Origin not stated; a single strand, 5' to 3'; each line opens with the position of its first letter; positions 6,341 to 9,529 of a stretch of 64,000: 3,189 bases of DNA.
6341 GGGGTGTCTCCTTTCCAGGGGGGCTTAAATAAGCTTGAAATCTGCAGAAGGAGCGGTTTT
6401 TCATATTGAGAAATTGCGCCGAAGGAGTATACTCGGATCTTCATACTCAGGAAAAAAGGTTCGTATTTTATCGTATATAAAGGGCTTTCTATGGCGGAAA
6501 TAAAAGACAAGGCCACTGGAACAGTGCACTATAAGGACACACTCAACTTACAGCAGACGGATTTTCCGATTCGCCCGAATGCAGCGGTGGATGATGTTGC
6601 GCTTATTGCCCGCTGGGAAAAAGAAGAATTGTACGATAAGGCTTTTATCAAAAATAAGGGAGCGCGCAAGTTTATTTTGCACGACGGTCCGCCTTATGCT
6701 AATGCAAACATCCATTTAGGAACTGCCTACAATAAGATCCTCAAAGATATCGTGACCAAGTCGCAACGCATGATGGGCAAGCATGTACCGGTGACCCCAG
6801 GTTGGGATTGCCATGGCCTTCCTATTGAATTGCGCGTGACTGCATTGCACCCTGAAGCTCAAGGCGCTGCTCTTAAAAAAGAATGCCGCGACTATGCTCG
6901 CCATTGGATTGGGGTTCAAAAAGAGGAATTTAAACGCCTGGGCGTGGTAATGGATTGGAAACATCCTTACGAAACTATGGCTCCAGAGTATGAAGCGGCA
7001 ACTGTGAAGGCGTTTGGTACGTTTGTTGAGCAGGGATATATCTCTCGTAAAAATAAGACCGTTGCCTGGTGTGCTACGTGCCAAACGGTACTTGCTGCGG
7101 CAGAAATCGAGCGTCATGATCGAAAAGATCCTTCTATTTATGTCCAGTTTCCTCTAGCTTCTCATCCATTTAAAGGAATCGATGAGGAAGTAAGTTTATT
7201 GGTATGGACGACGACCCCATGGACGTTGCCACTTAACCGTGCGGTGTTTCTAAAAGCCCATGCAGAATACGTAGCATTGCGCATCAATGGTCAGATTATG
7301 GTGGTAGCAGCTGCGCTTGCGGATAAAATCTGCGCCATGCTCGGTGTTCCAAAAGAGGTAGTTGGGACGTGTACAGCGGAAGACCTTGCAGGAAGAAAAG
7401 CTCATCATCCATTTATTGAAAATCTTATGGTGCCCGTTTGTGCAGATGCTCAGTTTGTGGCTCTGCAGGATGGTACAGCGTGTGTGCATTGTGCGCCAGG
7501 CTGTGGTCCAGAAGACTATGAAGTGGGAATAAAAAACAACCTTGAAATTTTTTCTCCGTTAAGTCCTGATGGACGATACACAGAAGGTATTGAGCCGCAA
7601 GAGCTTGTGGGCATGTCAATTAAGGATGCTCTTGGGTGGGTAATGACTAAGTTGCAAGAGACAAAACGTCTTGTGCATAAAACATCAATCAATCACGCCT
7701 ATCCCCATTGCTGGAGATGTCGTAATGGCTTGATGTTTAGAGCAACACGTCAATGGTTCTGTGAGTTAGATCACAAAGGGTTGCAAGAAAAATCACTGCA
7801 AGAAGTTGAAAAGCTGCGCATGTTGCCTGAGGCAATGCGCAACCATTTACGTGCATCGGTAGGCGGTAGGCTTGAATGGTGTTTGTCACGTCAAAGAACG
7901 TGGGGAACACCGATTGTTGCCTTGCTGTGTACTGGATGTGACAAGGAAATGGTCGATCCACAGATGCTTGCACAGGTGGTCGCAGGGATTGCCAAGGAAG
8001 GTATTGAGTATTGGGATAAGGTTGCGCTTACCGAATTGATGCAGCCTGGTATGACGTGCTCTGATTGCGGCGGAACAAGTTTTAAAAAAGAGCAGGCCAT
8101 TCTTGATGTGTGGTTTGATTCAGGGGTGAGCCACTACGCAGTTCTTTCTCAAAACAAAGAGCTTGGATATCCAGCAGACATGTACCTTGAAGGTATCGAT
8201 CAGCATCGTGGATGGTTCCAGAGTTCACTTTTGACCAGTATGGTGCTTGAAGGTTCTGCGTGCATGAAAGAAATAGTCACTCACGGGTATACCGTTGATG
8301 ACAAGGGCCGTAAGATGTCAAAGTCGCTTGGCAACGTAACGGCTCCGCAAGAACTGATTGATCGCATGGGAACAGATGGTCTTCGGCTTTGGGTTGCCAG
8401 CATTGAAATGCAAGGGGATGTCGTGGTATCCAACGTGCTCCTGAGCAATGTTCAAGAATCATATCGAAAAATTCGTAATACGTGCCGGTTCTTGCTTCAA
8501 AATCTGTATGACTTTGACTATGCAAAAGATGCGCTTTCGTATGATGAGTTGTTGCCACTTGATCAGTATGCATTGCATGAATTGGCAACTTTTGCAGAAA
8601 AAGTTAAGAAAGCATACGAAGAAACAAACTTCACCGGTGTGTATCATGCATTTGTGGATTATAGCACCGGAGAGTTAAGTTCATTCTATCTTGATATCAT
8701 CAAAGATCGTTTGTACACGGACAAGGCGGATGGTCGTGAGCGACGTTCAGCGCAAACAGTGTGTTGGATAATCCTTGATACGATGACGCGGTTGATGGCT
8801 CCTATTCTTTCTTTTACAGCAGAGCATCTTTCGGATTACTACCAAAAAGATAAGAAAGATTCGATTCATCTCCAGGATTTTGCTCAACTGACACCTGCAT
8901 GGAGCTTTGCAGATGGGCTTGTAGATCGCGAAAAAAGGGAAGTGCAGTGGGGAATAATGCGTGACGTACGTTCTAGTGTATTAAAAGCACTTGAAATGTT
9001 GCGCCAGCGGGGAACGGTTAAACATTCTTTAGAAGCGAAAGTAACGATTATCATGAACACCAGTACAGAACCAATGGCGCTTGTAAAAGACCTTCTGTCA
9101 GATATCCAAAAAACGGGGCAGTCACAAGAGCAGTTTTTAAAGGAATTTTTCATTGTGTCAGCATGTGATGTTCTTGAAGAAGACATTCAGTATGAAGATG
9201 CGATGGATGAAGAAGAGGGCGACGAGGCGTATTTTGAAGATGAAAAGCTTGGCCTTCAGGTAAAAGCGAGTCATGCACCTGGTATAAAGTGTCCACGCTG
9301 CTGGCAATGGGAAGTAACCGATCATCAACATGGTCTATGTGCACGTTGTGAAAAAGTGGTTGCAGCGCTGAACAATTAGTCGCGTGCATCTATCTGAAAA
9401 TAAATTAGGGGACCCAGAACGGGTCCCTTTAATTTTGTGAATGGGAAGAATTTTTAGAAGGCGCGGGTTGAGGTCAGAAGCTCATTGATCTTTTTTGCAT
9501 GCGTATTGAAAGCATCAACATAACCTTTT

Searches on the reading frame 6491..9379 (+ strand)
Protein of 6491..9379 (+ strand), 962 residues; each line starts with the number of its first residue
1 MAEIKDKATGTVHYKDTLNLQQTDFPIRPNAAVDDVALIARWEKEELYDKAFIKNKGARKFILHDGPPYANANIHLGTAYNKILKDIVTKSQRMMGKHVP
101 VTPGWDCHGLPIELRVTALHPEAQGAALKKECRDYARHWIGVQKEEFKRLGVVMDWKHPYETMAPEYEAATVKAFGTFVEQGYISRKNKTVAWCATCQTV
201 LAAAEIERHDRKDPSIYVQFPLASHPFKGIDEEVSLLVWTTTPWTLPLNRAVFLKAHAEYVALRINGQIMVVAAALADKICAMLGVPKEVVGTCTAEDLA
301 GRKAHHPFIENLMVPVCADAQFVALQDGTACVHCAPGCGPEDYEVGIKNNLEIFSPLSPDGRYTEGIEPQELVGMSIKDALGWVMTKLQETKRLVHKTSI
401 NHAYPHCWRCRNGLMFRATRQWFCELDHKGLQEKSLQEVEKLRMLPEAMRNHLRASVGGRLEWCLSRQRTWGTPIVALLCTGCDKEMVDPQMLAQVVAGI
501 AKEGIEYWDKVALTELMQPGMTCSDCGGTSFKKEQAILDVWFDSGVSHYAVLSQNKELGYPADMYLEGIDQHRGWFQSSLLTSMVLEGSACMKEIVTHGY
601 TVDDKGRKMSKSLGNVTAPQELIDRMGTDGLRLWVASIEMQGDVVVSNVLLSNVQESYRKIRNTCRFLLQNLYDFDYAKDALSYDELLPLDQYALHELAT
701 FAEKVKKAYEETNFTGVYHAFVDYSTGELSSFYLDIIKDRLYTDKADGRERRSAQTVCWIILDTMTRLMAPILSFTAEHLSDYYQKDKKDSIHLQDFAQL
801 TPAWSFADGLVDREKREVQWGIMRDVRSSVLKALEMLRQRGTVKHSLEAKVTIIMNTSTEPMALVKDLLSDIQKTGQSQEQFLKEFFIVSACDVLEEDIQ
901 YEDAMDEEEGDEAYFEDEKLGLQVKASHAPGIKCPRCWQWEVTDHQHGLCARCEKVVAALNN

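Call 10: search_protein_families(library=ncbifam, proteins=[window:6491-9379:+], max_evalue=0.00001)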
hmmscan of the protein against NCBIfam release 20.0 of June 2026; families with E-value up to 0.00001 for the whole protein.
window:6491-9379:+ (962 aa): 16 families
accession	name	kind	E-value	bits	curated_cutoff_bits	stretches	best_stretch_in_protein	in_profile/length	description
TIGR00392.1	ileS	equivalog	4.7e-239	795.9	621.4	1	26-854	3-860/861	isoleucine--tRNA ligase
NF040702.1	ileS_w_GNAT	exception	5.2e-218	726.3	1999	2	268-956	446-1089/1100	isoleucine--tRNA ligase, N-acetyltransferase domain-containing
TIGR00422.1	valS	equivalog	4.9e-114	382.1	612.1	2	298-875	239-778/863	valine--tRNA ligase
NF009687.0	PRK13208.1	equivalog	8.9e-113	378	738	2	298-881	238-786/801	valine--tRNA ligase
NF000257.1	MupA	exception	1.7e-94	317.4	1900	1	38-802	12-776/1024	mupirocin-resistant isoleucine--tRNA ligase MupA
NF000258.1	MupB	exception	4.7e-93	312.7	1900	1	33-800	7-776/1033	mupirocin-resistant isoleucine--tRNA ligase MupB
NF004349.1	PRK05729.1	equivalog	2.6e-92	310.5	704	2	297-875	232-764/860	valine--tRNA ligase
NF011492.0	PRK14900.1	equivalog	6.7e-68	229.5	1783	2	297-786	247-709/1044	valine--tRNA ligase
NF000540.1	alt_ValS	exception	1.9e-59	201.5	900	3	370-879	335-824/827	valine--tRNA ligase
NF008957.0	PRK12300.1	subfamily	6.5e-48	163.4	677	3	141-343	129-322/946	leucine--tRNA ligase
TIGR00396.1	leuS_bact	equivalog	1e-33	116.5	548.4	1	42-207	14-168/843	leucine--tRNA ligase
TIGR00395.1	leuS_arch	equivalog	2e-32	112.2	648.5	2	41-343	10-316/938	leucine--tRNA ligase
TIGR00398.1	metG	equivalog_domain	3.7e-29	101.9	336.35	2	68-205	8-134/530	methionine--tRNA ligase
NF001100.0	PRK00133.1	equivalog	6.4e-22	77.8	587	1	61-202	7-137/676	methionine--tRNA ligase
NF008900.0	PRK12267.1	equivalog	1.8e-17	63.1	598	2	588-635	280-326/648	methionine--tRNA ligase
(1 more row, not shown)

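Call 12: find_related_loci(query=window:6491-9379:+, collection=genome_contigs, flank=2000)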
Query window:6491-9379:+ (962 aa) in genome_contigs; peptide patterns used: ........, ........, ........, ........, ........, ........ (x = any residue, [..] = any of these).
43 stretches matched a pattern; 7 encode a relative of the query (tblastn E <= 1e-3); 7 distinct loci.
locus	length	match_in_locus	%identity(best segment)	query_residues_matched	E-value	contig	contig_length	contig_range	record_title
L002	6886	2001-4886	84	1-962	0e+0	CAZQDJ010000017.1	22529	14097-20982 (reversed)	MAG TPA_asm: uncultured Pseudomonadota bacterium isolate SRP286056_co1_452 genome assembly, contig: NODE_2656_length_225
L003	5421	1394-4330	75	1-962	0e+0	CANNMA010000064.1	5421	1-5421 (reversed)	MAG: bacterium isolate ZH-3nov15-92 genome assembly, contig: ZH-3nov15-C30208, whole genome shotgun sequence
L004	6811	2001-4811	74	14-959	0e+0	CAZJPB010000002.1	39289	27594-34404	MAG TPA_asm: uncultured Pseudomonadota bacterium isolate SRP219642_co4_113 genome assembly, contig: NODE_1534_length_392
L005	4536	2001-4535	58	1-846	0e+0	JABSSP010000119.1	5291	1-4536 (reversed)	MAG: Candidatus Dependentiae bacterium isolate DT_115 DT-Vermiphilaceae-1_scaffold_119, whole genome shotgun sequence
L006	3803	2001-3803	84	1-601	0e+0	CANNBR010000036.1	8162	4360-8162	MAG: bacterium isolate ZH-3nov15-28 genome assembly, contig: ZH-3nov15-C14679, whole genome shotgun sequence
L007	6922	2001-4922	55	6-957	0e+0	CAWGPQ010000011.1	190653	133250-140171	MAG: uncultured bacterium isolate MFD04492.bin.1.190 genome assembly, contig: contig_57024, whole genome shotgun sequenc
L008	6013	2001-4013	23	52-784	4e-39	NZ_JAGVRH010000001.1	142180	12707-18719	'Fragaria x ananassa' phyllody phytoplasma strain StrPh-Cl Contig_1, whole genome shotgun sequence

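Call 70: list_cluster_members(proteins=[window:6491-9376:+, window:14737-16107:+, window:42420-43481:-, window:55560-57452:+, window:29224-30636:-, window:22875-24026:-, window:21797-22870:-, window:18156-20183:-, window:31485-32408:+, window:20313-21395:-])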
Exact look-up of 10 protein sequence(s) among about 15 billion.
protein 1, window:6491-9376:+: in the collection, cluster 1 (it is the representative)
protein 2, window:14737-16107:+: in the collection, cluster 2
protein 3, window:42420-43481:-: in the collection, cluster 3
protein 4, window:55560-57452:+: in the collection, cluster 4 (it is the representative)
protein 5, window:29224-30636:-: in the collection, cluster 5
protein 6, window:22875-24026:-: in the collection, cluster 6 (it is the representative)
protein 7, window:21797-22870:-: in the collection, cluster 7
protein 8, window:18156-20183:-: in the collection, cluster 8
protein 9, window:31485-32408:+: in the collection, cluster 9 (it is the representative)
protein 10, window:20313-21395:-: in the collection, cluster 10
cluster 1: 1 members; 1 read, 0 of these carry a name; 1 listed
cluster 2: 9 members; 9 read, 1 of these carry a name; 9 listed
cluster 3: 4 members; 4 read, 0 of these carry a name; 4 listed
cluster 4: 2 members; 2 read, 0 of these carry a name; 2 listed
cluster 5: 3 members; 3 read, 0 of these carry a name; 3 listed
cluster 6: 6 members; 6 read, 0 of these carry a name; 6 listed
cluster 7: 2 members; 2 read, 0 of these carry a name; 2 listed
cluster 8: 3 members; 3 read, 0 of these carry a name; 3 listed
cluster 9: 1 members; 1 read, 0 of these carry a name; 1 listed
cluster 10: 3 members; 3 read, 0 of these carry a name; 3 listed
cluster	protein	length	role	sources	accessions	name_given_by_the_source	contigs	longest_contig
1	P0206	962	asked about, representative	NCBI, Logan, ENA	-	-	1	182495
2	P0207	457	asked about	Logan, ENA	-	-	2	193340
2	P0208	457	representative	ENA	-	-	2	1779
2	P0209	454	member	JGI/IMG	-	replicative DNA helicase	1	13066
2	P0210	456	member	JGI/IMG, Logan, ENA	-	-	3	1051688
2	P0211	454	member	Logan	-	-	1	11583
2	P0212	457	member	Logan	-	-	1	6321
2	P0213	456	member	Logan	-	-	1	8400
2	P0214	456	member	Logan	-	-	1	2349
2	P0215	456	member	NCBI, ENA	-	-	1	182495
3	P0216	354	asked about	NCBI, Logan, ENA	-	-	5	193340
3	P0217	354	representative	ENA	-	-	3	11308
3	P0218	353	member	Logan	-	-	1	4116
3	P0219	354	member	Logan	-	-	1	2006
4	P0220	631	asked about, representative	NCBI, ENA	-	-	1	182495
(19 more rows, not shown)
